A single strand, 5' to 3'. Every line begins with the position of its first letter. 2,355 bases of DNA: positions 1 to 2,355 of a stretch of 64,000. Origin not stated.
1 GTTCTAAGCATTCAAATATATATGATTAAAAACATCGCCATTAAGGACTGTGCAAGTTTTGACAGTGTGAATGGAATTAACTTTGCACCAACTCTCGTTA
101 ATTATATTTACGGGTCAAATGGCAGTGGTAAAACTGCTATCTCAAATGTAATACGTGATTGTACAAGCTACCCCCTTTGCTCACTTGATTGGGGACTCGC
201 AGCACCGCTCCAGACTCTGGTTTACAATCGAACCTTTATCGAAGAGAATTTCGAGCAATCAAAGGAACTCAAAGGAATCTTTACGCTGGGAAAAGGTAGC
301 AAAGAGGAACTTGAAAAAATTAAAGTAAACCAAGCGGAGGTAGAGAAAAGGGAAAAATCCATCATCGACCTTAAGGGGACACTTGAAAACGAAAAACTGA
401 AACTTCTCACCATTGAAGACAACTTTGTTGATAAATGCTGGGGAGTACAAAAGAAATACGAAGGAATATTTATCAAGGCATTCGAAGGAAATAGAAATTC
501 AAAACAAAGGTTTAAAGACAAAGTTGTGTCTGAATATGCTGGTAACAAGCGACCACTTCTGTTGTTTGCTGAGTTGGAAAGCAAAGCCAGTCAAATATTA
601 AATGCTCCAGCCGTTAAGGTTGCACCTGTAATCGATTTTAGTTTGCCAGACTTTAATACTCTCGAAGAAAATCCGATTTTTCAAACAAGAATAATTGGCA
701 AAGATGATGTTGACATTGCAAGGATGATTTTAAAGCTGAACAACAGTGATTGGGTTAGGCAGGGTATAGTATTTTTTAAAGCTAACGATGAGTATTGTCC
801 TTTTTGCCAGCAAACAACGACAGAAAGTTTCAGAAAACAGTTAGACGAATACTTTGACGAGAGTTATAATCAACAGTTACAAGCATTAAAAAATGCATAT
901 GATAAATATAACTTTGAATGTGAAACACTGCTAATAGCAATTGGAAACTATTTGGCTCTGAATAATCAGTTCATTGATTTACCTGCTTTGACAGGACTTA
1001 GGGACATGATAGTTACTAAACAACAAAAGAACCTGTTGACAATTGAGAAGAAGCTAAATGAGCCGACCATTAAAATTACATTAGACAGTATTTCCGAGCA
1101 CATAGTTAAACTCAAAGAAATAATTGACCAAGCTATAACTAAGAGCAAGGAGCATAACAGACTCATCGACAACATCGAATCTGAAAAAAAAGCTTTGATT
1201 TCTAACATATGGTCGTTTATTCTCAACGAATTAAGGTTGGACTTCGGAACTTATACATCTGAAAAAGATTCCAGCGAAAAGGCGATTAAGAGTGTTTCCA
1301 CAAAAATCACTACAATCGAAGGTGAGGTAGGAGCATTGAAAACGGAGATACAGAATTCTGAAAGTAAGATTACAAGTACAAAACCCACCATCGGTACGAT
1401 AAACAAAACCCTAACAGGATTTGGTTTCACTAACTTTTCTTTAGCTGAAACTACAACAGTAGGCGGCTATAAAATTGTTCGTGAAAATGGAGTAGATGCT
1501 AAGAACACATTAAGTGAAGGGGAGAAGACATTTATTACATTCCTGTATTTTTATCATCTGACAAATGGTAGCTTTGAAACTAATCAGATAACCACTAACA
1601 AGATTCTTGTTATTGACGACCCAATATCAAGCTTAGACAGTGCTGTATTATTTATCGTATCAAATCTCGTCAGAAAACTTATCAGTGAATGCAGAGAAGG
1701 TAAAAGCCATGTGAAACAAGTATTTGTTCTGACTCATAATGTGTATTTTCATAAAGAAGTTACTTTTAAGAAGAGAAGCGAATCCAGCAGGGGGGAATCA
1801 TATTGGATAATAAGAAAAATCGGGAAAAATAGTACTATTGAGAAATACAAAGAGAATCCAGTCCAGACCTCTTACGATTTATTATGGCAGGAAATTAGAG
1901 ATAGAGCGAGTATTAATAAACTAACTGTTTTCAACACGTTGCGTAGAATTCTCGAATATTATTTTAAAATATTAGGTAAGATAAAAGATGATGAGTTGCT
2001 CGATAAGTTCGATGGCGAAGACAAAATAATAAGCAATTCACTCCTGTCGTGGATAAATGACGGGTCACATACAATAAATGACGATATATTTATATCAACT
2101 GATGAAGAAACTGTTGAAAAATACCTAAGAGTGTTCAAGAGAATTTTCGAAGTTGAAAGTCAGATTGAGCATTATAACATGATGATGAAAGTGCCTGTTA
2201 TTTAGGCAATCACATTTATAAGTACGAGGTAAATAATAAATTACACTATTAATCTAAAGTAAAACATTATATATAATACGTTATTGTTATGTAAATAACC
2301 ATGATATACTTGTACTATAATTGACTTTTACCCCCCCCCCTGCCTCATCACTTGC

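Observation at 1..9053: The island contains no GATC at all, yet carries a DpnII-like restriction-modification pair and sits in GATC-dense host DNA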

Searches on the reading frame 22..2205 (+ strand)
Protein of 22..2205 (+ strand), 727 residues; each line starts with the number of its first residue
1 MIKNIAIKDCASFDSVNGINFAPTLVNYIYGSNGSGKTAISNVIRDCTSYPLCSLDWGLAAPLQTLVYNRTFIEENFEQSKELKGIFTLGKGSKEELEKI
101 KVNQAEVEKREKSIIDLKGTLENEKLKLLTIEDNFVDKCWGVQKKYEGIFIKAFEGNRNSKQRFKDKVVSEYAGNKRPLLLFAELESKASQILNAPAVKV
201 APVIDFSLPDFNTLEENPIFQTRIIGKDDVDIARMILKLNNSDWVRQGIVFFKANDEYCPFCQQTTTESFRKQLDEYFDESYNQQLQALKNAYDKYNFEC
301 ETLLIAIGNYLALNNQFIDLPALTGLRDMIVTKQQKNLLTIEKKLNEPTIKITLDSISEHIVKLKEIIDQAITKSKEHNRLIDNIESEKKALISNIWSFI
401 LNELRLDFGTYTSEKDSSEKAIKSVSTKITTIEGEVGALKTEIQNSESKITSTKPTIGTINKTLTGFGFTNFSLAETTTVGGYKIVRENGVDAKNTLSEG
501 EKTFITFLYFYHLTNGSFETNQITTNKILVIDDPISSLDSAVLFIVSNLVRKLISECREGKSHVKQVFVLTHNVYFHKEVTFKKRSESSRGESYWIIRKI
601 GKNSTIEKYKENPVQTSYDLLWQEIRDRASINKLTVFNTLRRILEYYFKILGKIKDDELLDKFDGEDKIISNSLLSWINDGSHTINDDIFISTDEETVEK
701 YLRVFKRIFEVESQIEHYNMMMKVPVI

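Call 5: search_protein_families(library=pfam, proteins=[window:22-2205:+], max_evalue=0.01)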
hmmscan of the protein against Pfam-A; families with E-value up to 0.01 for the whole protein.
window:22-2205:+ (727 aa): 3 families
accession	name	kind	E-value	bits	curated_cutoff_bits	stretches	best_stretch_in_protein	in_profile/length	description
PF13166.12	AAA_13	-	8.6e-175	583.8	36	1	10-710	2-713/713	AAA domain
PF02463.25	SMC_N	-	2.5e-06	27.5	40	1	1-576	1-201/220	RecF/RecN/SMC N terminal domain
PF13304.12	AAA_21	-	2.1e-05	25.2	27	0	409-575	166-301/304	AAA domain, putative AbiEii toxin, Type IV TA system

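Call 6: search_protein_families(library=ncbifam, proteins=[window:22-2205:+], max_evalue=0.01)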
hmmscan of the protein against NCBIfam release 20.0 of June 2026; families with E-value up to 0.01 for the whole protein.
window:22-2205:+ (727 aa): 1 family
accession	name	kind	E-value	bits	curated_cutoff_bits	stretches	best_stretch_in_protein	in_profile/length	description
TIGR00611.2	recf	equivalog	4.9e-07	29.2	172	0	4-40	3-37/339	DNA replication/repair protein RecF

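Call 7: search_protein_families(library=padloc, proteins=[window:22-2205:+], max_evalue=0.01)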
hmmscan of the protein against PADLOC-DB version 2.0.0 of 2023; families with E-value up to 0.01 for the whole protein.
window:22-2205:+ (727 aa): 14 families
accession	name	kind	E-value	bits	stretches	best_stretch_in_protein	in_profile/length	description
PDLC04890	PDC-S06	-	1.9e-261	867.8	1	1-723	1-723/732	-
PDLC04886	PDC-S06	-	1.4e-157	524.7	1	1-723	1-723/727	-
PDLC04897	PDC-S06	-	2.1e-53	180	1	1-723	1-724/727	-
PDLC04894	PDC-S06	-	2.5e-51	173.1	1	26-724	30-737/740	-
PDLC04887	PDC-S06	-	1.1e-46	157.9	2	64-690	92-750/790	-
PDLC04896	PDC-S06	-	3.6e-35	119.8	1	64-686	86-691/732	-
PDLC04898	PDC-S06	-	1.4e-24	84.4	1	241-701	270-729/752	-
PDLC03859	LmuB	-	5.4e-20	70.1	2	90-584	182-598/611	-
PDLC02360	PrrC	-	6.7e-15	53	1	493-718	138-353/372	PrrC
PDLC04135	mad3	-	7.7e-08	30.3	2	362-576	132-326/374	mads_3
PDLC04893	PDC-S06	-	3.4e-07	27.1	1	255-581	376-692/862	-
PDLC02980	AriA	-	3.7e-07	28.4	1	496-575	237-301/304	-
PDLC02335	AbiLi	-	7e-05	20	1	1-608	49-261/326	AbiLi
PDLC03865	LmuB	-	0.0021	14.3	1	527-583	934-984/1007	-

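Call 14: find_encoding_contigs(protein=window:22-2205:+, flank=10000, max_places=6)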
Protein window:22-2205:+ (727 aa): 1 contig read that carries it; 1 place shown.
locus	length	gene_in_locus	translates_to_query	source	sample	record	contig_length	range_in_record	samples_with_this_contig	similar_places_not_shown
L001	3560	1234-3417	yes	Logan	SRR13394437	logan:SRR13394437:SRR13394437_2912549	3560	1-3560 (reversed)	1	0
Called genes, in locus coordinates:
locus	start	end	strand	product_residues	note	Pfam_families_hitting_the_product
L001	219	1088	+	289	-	PF13541:ChlI, PF01078:Mg_chelatase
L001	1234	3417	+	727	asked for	PF02463:SMC_N (weak), PF13166:AAA_13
